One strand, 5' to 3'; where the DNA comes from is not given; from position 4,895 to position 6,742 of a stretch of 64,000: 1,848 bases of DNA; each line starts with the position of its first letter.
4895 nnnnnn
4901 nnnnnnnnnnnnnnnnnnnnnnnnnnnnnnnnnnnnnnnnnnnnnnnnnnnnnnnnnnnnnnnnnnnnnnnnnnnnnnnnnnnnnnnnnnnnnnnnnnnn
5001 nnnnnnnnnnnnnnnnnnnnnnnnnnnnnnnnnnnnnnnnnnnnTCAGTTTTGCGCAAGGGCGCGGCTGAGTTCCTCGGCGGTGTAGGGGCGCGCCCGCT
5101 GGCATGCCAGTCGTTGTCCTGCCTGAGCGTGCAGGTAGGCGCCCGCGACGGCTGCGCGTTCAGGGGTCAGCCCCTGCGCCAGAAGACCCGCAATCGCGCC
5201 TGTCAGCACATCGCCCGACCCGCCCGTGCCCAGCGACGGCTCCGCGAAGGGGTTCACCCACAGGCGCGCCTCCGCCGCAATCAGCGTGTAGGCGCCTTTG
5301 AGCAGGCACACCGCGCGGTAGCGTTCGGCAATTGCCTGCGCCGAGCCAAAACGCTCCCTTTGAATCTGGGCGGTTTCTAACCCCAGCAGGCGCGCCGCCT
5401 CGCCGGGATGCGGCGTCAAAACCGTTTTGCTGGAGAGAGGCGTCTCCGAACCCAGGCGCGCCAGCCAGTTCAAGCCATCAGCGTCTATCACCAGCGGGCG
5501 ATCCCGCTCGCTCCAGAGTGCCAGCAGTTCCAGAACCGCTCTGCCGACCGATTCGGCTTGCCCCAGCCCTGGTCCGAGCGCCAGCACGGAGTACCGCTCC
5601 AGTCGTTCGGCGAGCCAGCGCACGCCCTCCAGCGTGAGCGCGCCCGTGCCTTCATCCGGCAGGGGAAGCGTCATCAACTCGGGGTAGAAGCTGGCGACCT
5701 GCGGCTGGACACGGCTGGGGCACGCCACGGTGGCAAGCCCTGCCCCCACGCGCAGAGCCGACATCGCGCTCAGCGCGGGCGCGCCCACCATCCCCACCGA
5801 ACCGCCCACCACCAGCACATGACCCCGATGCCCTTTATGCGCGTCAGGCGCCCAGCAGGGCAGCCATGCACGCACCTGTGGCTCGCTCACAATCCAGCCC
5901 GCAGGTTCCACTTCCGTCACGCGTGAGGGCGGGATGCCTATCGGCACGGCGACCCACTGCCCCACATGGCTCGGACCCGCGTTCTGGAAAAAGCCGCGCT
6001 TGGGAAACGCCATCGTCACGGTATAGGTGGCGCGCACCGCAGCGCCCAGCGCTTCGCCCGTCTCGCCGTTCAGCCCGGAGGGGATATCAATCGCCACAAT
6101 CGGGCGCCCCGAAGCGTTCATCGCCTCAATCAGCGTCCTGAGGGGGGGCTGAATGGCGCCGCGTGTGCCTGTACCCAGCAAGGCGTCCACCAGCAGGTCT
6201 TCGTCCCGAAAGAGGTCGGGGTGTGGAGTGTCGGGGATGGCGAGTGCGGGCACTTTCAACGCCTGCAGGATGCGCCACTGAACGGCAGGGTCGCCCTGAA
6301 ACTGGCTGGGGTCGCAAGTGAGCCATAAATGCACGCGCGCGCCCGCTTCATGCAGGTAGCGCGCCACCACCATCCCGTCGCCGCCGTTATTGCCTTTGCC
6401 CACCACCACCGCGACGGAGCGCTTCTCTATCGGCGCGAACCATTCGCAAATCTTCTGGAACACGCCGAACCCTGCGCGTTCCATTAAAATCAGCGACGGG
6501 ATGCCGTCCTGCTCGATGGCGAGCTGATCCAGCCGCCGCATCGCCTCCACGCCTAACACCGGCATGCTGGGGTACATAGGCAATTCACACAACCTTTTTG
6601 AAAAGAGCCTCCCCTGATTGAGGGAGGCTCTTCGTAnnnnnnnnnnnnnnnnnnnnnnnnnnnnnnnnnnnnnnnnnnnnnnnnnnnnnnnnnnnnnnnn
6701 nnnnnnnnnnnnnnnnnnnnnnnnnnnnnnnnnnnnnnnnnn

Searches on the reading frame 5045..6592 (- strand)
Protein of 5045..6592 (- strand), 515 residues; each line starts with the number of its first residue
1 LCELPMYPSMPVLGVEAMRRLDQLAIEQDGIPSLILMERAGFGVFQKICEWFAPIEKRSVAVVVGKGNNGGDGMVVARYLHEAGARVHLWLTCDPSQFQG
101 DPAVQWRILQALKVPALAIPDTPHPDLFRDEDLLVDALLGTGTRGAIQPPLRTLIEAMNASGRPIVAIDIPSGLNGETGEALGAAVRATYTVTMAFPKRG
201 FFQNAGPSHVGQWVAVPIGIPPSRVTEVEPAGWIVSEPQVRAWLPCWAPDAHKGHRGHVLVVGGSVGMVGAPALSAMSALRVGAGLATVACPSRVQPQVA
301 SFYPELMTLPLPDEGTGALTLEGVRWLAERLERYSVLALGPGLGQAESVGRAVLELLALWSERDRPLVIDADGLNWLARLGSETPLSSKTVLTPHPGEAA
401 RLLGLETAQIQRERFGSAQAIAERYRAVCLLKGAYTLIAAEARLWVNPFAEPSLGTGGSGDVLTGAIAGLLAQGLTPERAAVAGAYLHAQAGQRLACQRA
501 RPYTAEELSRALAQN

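Call 13: search_protein_families(library=pfam, proteins=[window:5045-6592:-], max_evalue=0.01)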
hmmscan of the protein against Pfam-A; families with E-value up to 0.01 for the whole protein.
window:5045-6592:- (515 aa): 3 families
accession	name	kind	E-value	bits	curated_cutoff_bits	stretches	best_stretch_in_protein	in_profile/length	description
PF01256.23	Carb_kinase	-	5.9e-59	199.9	27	1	259-512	1-240/242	NAD(P)H-hydrate dehydratase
PF03853.21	YjeF_N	-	3.7e-48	164.1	24.9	1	34-200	2-169/169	YjeF-related protein N-terminus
PF08543.17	Phos_pyr_kin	-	0.0005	20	27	1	386-490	117-231/246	Phosphomethylpyrimidine kinase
